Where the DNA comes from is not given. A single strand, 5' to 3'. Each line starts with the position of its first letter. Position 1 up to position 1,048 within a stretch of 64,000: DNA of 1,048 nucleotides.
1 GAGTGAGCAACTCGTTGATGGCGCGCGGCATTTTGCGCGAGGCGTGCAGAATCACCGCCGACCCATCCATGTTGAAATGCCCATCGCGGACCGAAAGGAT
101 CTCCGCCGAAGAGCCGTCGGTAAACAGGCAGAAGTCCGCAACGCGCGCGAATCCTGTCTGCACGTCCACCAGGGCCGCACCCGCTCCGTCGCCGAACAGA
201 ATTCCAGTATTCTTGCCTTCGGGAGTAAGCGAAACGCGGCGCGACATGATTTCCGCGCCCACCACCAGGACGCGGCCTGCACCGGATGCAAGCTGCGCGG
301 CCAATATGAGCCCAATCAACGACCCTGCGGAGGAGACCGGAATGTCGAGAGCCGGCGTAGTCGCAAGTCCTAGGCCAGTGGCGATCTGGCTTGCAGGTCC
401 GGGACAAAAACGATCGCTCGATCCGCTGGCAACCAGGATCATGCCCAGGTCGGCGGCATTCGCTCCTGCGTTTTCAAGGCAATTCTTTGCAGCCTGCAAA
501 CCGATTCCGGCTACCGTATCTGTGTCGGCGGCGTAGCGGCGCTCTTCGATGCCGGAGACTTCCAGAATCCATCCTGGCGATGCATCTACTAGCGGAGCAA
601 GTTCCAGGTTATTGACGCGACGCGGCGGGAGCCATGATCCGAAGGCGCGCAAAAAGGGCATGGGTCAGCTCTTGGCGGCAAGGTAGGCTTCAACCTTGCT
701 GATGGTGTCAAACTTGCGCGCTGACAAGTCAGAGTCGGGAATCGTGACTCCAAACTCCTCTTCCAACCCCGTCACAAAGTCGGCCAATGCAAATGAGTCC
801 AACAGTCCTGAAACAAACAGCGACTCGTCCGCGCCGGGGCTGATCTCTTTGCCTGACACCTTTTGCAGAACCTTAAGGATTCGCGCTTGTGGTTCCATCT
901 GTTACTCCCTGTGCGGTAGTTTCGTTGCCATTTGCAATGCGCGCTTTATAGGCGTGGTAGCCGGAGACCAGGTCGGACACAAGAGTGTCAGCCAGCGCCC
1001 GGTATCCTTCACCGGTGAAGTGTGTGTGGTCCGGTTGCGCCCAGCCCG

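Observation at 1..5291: Dlt-like surface-acylation operon: MBOAT, two SGNH proteins, a carrier protein and a FabH-like loader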

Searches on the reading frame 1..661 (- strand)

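Call 6: search_protein_families(library=pfam, proteins=[window:1-661:-], max_evalue=0.1)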
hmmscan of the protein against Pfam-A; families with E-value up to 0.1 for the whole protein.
window:1-661:- (220 aa): 3 families
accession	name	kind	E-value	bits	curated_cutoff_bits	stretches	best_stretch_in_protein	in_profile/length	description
PF08545.16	ACP_syn_III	-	2.4e-13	50.2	24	1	105-183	1-80/80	3-Oxoacyl-[acyl-carrier-protein (ACP)] synthase III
PF00195.25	Chal_sti_synt_N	-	1.8e-05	24.7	27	1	41-166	90-222/225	Chalcone and stilbene synthases, N-terminal domain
PF00108.29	Thiolase_N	-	8.4e-05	22.5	26.4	1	52-157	25-133/260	Thiolase, N-terminal domain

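Call 7: search_protein_families(library=ncbifam, proteins=[window:1-661:-], max_evalue=0.1)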
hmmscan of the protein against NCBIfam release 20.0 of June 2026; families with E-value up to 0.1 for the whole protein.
window:1-661:- (220 aa): 12 families
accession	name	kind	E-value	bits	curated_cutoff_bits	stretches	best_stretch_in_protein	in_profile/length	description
NF006829.0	PRK09352.1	subfamily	2.3e-42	145.1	249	1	5-219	8-232/322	beta-ketoacyl-ACP synthase 3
TIGR00747.1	fabH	subfamily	3e-40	138.3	292.1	1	6-219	7-233/322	beta-ketoacyl-ACP synthase III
NF004623.0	PRK05963.1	equivalog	3.2e-32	112.1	437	1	6-195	10-199/328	beta-ketoacyl-ACP synthase III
NF005541.0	PRK07204.1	equivalog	4.8e-21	75.5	402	1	6-197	9-201/329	beta-ketoacyl-ACP synthase III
NF005308.0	PRK06840.1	equivalog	5.1e-15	55.3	315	1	5-194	8-201/339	3-oxoacyl-ACP synthase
NF009519.0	PRK12880.1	equivalog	2.8e-14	53.2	436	1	34-197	44-205/353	beta-ketoacyl-ACP synthase III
NF005703.0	PRK07515.1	equivalog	1.1e-13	50.8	304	1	42-171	88-216/373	beta-ketoacyl-ACP synthase III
NF006720.0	PRK09258.1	equivalog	2.7e-10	40.1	285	1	28-138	39-152/338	3-oxoacyl-ACP synthase III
NF003274.0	PRK04262.1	equivalog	1.2e-05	24.6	244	1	6-138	7-142/347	hydroxymethylglutaryl-CoA synthase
TIGR00748.1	HMG_CoA_syn_Arc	equivalog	0.00013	21.4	353.35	1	6-95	6-94/345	hydroxymethylglutaryl-CoA synthase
NF004720.0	PRK06064.1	subfamily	0.011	14.6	420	1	51-140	23-116/389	thiolase domain-containing protein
NF042429.2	DHPHCoAsyn_DpgA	equivalog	0.022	13.7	425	1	51-167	71-192/350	3,5-dihydroxyphenylacetyl-CoA synthase DpgA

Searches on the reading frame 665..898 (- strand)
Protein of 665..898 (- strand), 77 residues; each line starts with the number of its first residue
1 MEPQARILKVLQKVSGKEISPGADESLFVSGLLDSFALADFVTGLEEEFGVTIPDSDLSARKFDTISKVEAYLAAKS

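Call 6: search_protein_families(library=pfam, proteins=[window:665-898:-], max_evalue=0.1)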
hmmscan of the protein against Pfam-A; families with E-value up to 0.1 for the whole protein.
window:665-898:- (77 aa): 3 families
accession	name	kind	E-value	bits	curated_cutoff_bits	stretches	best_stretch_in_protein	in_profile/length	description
PF00550.31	PP-binding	-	4.3e-09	36.9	20.8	1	6-73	2-67/67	Phosphopantetheine attachment site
PF16320.10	Ribosomal_L12_N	-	0.035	14.2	25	1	38-52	17-31/48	Ribosomal protein L7/L12 dimerisation domain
PF14573.12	PP-binding_2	-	0.068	13.9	32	1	31-73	44-84/96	Acyl-carrier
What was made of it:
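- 665..898 (-): Carrier protein, 77 aa, DltC-like. The phosphopantetheine-attachment Ser35 lies in the motif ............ (codon 794-796). Pfam PP-binding 4e-9 (call 6).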

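Call 7: search_protein_families(library=ncbifam, proteins=[window:665-898:-], max_evalue=0.1)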
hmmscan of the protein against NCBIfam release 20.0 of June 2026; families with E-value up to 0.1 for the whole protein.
window:665-898:- (77 aa): 17 families
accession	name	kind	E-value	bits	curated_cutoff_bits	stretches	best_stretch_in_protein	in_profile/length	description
NF003464.0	PRK05087.1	equivalog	7.6e-11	41.9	68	1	1-71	1-72/78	D-alanine--poly(phosphoribitol) ligase subunit DltC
NF058660.1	cispen_ACP_AmcB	equivalog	5.8e-07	29.6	80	1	23-74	25-76/80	cispentacin biosynthesis acyl carrier protein AmcB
NF002148.0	PRK00982.1-2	subfamily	8.2e-07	28.8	71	1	25-76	27-77/79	acyl carrier protein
TIGR00517.1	acyl_carrier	equivalog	9.1e-06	25.5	70.45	1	25-75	26-75/77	acyl carrier protein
NF040636.1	AcpM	exception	1.1e-05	25.4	146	1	6-72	9-74/93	meromycolate extension acyl carrier protein AcpM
NF002147.0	PRK00982.1-1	equivalog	1.7e-05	24.5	84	1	7-74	12-78/83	acyl carrier protein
NF009104.0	PRK12449.1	equivalog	1.8e-05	24.6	70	1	33-74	37-76/80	acyl carrier protein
TIGR01688.1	dltC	equivalog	3e-05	24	52.35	1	6-69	3-67/73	D-alanine--poly(phosphoribitol) ligase subunit 2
NF005480.0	PRK07081.1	equivalog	3.8e-05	23.5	72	1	21-71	22-71/83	acyl carrier protein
NF002150.0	PRK00982.1-4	subfamily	6.4e-05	23.1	66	1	34-76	38-78/80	acyl carrier protein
NF002149.0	PRK00982.1-3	equivalog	0.00014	21.7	106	1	23-74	24-74/78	acyl carrier protein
NF052616.1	ACP_for_OlsHI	equivalog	0.00039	20.7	130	1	24-76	28-80/83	ornithine lipid biosynthesis acyl carrier protein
NF005798.0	PRK07639.1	equivalog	0.001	19.4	100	1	33-74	38-79/91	petrobactin biosynthesis protein AsbD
NF002151.0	PRK00982.1-5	equivalog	0.0027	17.8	92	1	25-74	26-74/78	acyl carrier protein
NF006031.0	PRK08172.1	equivalog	0.0049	17.5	76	1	26-60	28-63/82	acyl carrier protein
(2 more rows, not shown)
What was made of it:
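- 665..898 (-): The best NCBIfam match is DltC at 41.9 bits, below the cut-off of 68 (call 7).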

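Call 23: search_solved_structures(query=window:668-898:-, max_evalue=0.01, show_alignments=2)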
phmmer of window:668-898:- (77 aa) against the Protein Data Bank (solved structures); distinct sequences matched with E-value up to 0.01: 36.
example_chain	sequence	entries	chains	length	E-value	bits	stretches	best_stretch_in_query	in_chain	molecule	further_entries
7r49_H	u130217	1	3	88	1.1e-07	35.3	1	4-71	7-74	D-alanyl carrier protein 1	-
8jf2_F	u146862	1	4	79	1.5e-06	31.7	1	1-69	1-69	D-alanyl carrier protein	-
6bug_A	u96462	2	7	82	1.7e-06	31.6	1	1-69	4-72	D-alanyl carrier protein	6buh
1dv5_A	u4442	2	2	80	3e-06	30.8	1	7-71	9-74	APO-D-ALANYL CARRIER PROTEIN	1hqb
9s2u_I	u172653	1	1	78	1.9e-05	28.3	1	5-73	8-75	Meromycolate extension acyl carrier protein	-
1klp_A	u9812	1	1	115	2.9e-05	27.7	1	5-73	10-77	MEROMYCOLATE EXTENSION ACYL CARRIER PROTEIN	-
7bvc_P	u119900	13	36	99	3.3e-05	27.5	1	5-73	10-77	Meromycolate extension acyl carrier protein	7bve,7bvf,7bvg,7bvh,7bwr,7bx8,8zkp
2ehs_A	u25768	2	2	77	6.3e-05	26.6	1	6-76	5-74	Acyl carrier protein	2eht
9rfu_G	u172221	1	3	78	7.7e-05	26.4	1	5-73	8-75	Meromycolate extension acyl carrier protein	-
9rgb_G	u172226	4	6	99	0.00013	25.6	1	5-73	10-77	Meromycolate extension acyl carrier protein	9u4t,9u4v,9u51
9f5x_J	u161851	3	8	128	0.00018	25.2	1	6-61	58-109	Acyl carrier protein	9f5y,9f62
2my5_A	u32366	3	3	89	0.00026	24.7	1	23-74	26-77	Peptidyl carrier protein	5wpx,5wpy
2lki_A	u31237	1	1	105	0.0007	23.3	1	32-73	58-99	Putative uncharacterized protein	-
2my6_A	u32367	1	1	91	0.00074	23.3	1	23-74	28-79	Peptidyl carrier protein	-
7ar9_T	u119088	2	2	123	0.00081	23.1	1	6-73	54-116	SDAP1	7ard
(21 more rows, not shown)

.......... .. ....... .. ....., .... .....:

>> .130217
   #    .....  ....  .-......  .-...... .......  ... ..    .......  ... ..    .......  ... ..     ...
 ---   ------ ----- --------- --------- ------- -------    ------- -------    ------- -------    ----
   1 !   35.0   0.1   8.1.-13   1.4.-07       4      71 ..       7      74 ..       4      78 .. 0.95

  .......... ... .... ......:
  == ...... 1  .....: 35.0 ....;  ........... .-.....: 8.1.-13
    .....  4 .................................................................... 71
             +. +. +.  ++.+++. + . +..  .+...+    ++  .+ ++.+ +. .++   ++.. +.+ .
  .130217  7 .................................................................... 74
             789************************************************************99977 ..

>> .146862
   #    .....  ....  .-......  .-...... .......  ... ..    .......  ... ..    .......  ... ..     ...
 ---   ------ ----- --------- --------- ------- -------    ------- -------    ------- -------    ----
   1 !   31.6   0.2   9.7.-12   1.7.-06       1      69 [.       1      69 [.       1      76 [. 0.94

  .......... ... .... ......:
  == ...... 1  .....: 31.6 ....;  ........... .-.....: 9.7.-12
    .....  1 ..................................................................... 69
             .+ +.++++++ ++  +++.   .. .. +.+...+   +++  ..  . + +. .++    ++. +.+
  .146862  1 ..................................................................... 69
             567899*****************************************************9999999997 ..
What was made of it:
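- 665..898 (-): The top four PDB matches are all DltC: 7R49 (1e-7), 8JF2, 6BUG_A and 1DV5 (call 23).
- On Dlt pathway: The best NCBIfam and PDB matches are DltC, but the scores (41.9 and 24 bits) are below the cut-offs of 68 and 52.35 (calls 7, 23).
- The carrier resembles DltC rather than AcpP or PKS ACPs (calls 7, 23).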

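Call 73: list_cluster_members(proteins=[P0001, window:668-898:-, window:3927-5291:-, window:876-2396:-])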
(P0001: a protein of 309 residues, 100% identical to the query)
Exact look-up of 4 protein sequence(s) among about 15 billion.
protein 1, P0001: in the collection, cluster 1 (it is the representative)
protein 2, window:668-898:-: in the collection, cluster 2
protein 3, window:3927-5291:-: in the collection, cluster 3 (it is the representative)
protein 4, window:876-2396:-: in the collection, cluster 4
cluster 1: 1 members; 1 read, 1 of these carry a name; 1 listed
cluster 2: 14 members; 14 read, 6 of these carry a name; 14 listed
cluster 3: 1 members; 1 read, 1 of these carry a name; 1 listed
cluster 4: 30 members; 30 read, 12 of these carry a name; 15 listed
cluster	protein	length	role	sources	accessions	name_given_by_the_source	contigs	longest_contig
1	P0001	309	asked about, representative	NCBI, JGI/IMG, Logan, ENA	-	3-oxoacyl-[acyl-carrier-protein] synthase-3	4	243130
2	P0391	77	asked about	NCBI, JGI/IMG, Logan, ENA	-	acyl carrier protein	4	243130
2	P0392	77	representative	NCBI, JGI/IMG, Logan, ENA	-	acyl carrier protein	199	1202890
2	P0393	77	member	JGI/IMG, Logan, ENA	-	acyl carrier protein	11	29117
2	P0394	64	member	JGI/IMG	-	acyl carrier protein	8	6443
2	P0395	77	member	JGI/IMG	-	acyl carrier protein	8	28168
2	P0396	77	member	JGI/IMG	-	acyl carrier protein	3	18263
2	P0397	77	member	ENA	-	-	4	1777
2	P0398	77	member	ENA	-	-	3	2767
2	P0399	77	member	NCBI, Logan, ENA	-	-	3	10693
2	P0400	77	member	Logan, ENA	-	-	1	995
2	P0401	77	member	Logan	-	-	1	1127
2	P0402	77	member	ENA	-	-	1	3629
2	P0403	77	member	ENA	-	-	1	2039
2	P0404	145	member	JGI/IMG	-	-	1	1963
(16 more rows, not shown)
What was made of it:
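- JGI names the MBOAT 'DltB (MBOAT superfamily)' and the last gene '3-oxoacyl-ACP synthase-3' (call 73).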
